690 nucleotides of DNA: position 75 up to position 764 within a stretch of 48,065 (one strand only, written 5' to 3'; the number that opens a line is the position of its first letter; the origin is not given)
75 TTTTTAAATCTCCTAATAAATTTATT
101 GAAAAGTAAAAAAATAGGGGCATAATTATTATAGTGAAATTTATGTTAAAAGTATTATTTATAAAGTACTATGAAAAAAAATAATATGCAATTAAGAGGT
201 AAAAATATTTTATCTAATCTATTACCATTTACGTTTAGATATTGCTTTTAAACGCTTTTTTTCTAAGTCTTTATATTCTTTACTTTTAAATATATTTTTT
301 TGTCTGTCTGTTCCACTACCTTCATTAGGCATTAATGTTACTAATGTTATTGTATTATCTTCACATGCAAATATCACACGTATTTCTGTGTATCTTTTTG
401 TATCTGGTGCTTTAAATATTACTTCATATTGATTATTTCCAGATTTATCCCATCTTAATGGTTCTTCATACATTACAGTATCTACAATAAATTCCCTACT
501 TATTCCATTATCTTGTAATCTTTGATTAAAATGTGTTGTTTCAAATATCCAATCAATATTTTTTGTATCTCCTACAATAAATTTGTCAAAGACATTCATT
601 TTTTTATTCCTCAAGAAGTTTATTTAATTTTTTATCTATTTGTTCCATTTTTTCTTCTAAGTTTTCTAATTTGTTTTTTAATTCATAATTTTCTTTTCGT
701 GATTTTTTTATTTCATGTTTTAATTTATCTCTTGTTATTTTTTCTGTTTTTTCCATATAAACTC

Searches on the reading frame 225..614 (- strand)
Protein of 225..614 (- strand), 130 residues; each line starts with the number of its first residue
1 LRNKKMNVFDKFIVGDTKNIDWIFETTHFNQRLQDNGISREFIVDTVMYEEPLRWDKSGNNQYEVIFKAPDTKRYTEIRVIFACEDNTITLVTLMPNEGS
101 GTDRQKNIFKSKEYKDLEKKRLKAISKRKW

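Call 4: search_protein_families(library=pfam, proteins=[window:225-614:-], max_evalue=0.01)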
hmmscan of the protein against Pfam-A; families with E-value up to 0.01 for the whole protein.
window:225-614:- (130 aa): 1 family
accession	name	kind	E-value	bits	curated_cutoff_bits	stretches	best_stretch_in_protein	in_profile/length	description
PF14076.12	DUF4258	-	0.00036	21.2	25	1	26-95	2-70/71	Domain of unknown function (DUF4258)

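Call 6: search_protein_families(library=ncbifam, proteins=[window:225-614:-], max_evalue=0.01)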
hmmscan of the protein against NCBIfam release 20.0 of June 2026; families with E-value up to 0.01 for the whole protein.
window:225-614:- (130 aa): 0 families

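Call 7: search_protein_families(library=padloc, proteins=[window:225-614:-], max_evalue=0.01)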
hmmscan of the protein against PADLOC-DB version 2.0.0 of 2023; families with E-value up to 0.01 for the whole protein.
window:225-614:- (130 aa): 0 families

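Call 16: find_homologous_proteins(query=window:225-599:-, max_evalue=0.01)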
Query window:225-599:- (125 aa): 150 proteins with E <= 0.01 among 156 candidates; the best 120 are listed.
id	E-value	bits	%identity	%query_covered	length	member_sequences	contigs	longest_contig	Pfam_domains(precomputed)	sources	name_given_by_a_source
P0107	5.1e-72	258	90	100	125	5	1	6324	-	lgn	-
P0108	3.9e-69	248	86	100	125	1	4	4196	-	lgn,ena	-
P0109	1.2e-63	231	80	100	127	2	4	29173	-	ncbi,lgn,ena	-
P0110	4.4e-52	193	69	100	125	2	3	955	-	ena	-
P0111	4.9e-52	193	68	100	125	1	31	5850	-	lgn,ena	-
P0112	1.6e-51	191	68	100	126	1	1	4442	-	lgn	-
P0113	2.1e-51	191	71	100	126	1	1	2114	-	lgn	-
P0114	2.8e-51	191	68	100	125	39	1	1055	-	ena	-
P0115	7.3e-51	189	69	99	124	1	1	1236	-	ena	-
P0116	8.5e-51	189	67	100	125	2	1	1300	-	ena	-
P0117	1.0e-50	189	68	100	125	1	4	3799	-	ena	-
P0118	1.5e-50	188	66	100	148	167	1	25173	-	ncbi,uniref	ncbi:hypothetical protein [Methanobrevibacter sp.]|uniref:hypothetical protein n=1 Tax=Methanobrevib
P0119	1.6e-49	185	67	100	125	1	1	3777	-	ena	-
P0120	1.7e-49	185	66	100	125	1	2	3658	-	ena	-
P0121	1.2e-48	182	65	100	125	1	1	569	-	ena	-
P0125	4.2e-45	171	62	100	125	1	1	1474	PF14076.13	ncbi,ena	-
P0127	8.8e-45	170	62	100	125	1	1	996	PF14076.13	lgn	-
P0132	1.1e-43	166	62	100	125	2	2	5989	PF14076.13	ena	-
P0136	1.1e-42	163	59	100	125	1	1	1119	PF14076.13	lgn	-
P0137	1.1e-42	163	60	100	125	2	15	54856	PF14076.13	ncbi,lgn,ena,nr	ncbi:MAG: DUF4258 domain-containing protein [Methanobrevibacter sp.]|nr:DUF4258 domain-containing pr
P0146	3.6e-41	158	57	100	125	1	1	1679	PF14076.13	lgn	-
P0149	8.8e-41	157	56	100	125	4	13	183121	PF14076.13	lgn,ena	-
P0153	2.7e-40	155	56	100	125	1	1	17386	PF14076.13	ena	-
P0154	2.7e-40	155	56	100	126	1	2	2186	PF14076.13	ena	-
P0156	2.9e-40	155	56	100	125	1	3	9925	PF14076.13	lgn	-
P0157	2.9e-40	155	56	100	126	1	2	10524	PF14076.13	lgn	-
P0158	3.7e-40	155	57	100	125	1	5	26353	PF14076.13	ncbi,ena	-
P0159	3.8e-40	155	57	100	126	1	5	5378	PF14076.13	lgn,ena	-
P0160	3.9e-40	155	56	100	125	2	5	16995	PF14076.13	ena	-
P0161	4.0e-40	155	56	100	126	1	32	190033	PF14076.13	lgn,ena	-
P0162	4.0e-40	155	56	100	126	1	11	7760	PF14076.13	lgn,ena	-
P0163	4.6e-40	154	56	100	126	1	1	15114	PF14076.13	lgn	-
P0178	2.2e-39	152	56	100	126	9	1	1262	PF14076.13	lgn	-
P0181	3.9e-39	151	56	100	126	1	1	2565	PF14076.13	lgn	-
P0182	4.1e-39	151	54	100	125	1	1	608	PF14076.13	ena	-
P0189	1.0e-38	150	54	100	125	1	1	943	PF14076.13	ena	-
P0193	1.2e-38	150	55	100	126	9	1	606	PF14076.13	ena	-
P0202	2.2e-38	149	54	100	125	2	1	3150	PF14076.13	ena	-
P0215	5.1e-38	148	54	100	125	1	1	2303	PF14076.13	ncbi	-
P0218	6.2e-38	148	54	100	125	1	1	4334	PF14076.13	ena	-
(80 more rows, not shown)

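Call 19: find_related_loci(query=A1, collection=genome_contigs, flank=8000)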
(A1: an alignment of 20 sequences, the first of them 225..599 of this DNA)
Query A1 (125 aa) in genome_contigs; peptide patterns used: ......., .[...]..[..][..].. (x = any residue, [..] = any of these).
214 stretches matched a pattern; 78 encode a relative of the query (tblastn E <= 1e-3); 78 distinct loci.
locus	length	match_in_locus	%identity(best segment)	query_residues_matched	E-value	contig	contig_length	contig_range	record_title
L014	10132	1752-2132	80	1-125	3e-68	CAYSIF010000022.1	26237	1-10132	MAG TPA_asm: uncultured Methanobacteriaceae archaeon isolate SRP278969_co2_34 genome assembly, contig: NODE_1554_length_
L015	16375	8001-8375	66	1-125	7e-56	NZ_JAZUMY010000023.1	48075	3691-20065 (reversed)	MAG: Methanobrevibacter sp. isolate T1900044890_TS20190356.MAGScoT_cleanbin_000036 SGB_3254_k141_2183018, whole genome s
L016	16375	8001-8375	67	1-125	5e-56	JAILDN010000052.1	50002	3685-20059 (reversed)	MAG: Methanobrevibacter sp. isolate RUI021 k141_11244566_flag=0_multi=32.0130_len=50002, whole genome shotgun sequence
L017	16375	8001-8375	66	1-125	4e-56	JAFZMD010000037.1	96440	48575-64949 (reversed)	MAG: Methanobrevibacter sp. isolate RGIG7892 Water_buffalos_Reticulum-5__c614932, whole genome shotgun sequence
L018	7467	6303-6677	66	1-125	9e-56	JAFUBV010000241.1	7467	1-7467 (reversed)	MAG: Methanobrevibacter sp. isolate RGIG4352 Roe_deer_Jejunum-2__c104714, whole genome shotgun sequence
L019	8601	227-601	66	1-125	2e-55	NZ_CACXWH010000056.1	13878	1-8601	MAG: uncultured Methanobrevibacter sp. isolate RUG11657, whole genome shotgun sequence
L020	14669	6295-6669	66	1-125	1e-55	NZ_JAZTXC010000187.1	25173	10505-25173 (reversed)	MAG: Methanobrevibacter sp. isolate T1900045331_YK20190020.MAGScoT_cleanbin_000025 SGB_6527_k141_107661, whole genome sh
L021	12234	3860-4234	65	1-125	9e-55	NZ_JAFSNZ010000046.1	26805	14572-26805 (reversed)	MAG: Methanobrevibacter sp. isolate RGIG3316 Goat_Reticulum-5__c319944, whole genome shotgun sequence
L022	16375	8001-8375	66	1-125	8e-55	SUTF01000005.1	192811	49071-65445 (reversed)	MAG: Methanobrevibacter millerae isolate SIG13 NODE_15_length_192811_cov_108.278773, whole genome shotgun sequence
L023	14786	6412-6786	63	1-125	2e-54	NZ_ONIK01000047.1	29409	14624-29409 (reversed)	Uncultured Methanobrevibacter sp. isolate RUG338, whole genome shotgun sequence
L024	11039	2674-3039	65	1-124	3e-54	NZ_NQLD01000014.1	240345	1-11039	Methanobrevibacter intestini strain WWM1085 Contig_3, whole genome shotgun sequence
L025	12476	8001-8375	66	1-125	4e-54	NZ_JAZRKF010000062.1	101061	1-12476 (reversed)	MAG: Methanobrevibacter sp. isolate T1900045450_YK20190141.MAGScoT_cleanbin_000011 SGB_7172_k141_225316, whole genome sh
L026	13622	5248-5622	66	1-125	4e-54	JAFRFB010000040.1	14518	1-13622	MAG: Methanobrevibacter sp. isolate RGIG2411 Goat_Ileum-6__c173, whole genome shotgun sequence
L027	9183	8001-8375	62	1-125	9e-54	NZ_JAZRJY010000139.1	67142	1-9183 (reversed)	MAG: Methanobrevibacter sp. isolate T1900045455_YK20190146.MAGScoT_cleanbin_000001 SGB_7186_k141_2465620, whole genome s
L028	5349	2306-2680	65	1-125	9e-53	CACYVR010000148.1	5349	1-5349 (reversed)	uncultured Methanobrevibacter sp. isolate RUG12316 genome assembly, contig: RUG12316_asm_148, whole genome shotgun seque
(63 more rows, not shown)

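Call 31: search_solved_structures(query=A1, max_evalue=10, show_alignments=2)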
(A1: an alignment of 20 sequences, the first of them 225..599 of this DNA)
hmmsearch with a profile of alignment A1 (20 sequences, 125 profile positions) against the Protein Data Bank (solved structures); distinct sequences matched with E-value up to 10: 18.
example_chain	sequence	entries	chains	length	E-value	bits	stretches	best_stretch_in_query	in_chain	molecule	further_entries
3bx7_A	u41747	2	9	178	0.1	15.7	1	25-92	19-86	ENGINEERED HUMAN LIPOCALIN 2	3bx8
9jft_R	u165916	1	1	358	0.26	14.4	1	44-113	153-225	Psychosine receptor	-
9bhl_R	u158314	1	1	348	0.28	14.3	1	44-113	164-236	Psychosine receptor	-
3by0_A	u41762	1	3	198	0.38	13.9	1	25-90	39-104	Neutrophil gelatinase-associated lipocalin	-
3t1d_A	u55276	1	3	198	0.39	13.9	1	25-90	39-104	Neutrophil gelatinase-associated lipocalin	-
6o5d_A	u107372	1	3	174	0.68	13.1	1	25-80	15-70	Neutrophil gelatinase-associated lipocalin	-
1x71_A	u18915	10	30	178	0.73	13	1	25-80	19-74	Neutrophil gelatinase-associated lipocalin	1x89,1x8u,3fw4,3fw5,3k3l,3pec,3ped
3tf6_A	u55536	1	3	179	0.73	13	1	25-80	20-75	Neutrophil gelatinase-associated lipocalin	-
1l6m_A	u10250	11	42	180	0.75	12.9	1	25-80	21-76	Neutrophil gelatinase-associated lipocalin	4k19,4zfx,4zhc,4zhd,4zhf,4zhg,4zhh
3tzs_A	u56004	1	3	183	0.76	12.9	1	25-80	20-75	Neutrophil gelatinase-associated lipocalin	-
1dfv_A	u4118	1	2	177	0.8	12.8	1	25-79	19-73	HUMAN NEUTROPHIL GELATINASE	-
9jdo_A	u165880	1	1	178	0.81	12.8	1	25-79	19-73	Neutrophil gelatinase-associated lipocalin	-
1ngl_A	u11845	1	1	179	0.82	12.8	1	25-79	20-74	PROTEIN (NGAL)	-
3cmp_A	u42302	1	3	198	0.85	12.8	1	25-80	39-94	Neutrophil gelatinase-associated lipocalin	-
3hwd_A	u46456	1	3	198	0.95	12.6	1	25-80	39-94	Neutrophil gelatinase-associated lipocalin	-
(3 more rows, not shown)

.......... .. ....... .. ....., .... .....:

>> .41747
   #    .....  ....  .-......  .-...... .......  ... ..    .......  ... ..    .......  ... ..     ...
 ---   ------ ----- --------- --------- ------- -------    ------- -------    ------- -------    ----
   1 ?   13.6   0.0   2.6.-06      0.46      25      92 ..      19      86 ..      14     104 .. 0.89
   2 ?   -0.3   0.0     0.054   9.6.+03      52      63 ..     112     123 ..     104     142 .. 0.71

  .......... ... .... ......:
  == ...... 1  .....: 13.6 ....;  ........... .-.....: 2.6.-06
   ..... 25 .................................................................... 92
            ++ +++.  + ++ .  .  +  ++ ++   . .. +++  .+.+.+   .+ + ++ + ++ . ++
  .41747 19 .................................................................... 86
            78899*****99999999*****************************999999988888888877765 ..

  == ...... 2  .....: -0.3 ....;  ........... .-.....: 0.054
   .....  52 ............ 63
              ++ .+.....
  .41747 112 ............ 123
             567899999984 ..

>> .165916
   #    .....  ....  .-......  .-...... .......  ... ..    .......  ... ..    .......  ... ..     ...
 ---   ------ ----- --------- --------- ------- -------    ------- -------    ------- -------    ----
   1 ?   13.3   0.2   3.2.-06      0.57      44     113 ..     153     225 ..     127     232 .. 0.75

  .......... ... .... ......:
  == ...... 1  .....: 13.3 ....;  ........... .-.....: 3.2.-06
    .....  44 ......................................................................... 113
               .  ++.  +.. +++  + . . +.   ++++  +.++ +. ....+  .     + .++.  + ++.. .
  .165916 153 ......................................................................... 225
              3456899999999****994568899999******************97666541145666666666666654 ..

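Call 33: search_protein_families(library=pfam, alignment_id=A1, max_evalue=0.01)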
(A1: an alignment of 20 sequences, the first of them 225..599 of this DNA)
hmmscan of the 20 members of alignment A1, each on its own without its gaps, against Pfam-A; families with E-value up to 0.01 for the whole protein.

A. member 1, window:225-599:- (125 aa): 1 family
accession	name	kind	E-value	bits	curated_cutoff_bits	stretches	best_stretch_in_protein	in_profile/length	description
PF14076.12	DUF4258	-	0.00032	21.4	25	1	21-90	2-70/71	Domain of unknown function (DUF4258)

B. families by the number of members that match (of 20 scanned): 3 families
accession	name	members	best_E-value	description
PF14076.12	DUF4258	19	4.2e-07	Domain of unknown function (DUF4258)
PF08709.17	Ins145_P3_rec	1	0.0012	Inositol 1,4,5-trisphosphate/ryanodine receptor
PF11208.13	DUF2992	1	0.0047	Protein of unknown function (DUF2992)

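Call 38: predict_structure(alignment_id=A1)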
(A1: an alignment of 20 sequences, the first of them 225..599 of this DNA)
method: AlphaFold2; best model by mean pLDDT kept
length: 125 residues; sequences in the alignment: 20
mean_pLDDT: 80.0   pTM: 0.69
mean pLDDT of the five models: 80.0, 77.9, 77.6, 76.5, 73.5
residues with pLDDT >= 90: 20; 70-90: 79; 50-70: 19; < 50: 7
segments of 3 or more residues with pLDDT < 50: none
pLDDT, mean of each block of 10 residues (from residue 1): 84 85 87 88 86 87 87 91 90 58 59 71 55
secondary structure, 60 per line:
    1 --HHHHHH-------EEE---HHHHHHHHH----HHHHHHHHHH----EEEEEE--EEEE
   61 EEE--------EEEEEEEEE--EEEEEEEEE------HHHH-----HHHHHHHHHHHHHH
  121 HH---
elements in order: H3-8 E16-18 H22-30 H35-44 E49-54 E57-63 E72-80 E83-91 H98-101 H107-122

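Call 61: find_related_loci(query=A1, collection=viral_contigs, flank=5000)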
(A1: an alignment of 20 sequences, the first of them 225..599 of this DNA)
Query A1 (125 aa) in viral_contigs; peptide patterns used: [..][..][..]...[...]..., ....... (x = any residue, [..] = any of these).
51 stretches matched a pattern, but none encodes a relative of the query by tblastn (E <= 1e-3).

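Call 72: list_cluster_members(proteins=[P0001, window:225-599:-, window:1422-3104:-, window:4806-7028:-])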
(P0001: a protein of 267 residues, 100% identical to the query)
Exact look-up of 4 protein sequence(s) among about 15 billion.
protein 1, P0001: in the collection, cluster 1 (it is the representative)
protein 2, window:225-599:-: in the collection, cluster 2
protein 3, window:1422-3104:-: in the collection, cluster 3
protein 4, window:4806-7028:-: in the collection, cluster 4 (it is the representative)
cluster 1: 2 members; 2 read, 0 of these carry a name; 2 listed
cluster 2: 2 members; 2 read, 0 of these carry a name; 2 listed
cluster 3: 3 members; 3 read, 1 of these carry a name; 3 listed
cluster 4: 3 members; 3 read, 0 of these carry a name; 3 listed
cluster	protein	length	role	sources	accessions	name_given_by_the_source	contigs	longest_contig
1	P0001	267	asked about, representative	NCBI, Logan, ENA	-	-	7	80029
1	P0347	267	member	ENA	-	-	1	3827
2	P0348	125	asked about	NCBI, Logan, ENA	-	-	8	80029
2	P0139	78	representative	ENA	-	-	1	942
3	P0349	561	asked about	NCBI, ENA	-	-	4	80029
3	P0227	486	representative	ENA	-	-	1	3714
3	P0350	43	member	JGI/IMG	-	hypothetical protein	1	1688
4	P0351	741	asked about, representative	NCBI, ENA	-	-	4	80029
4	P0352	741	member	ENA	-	-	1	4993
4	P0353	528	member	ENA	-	-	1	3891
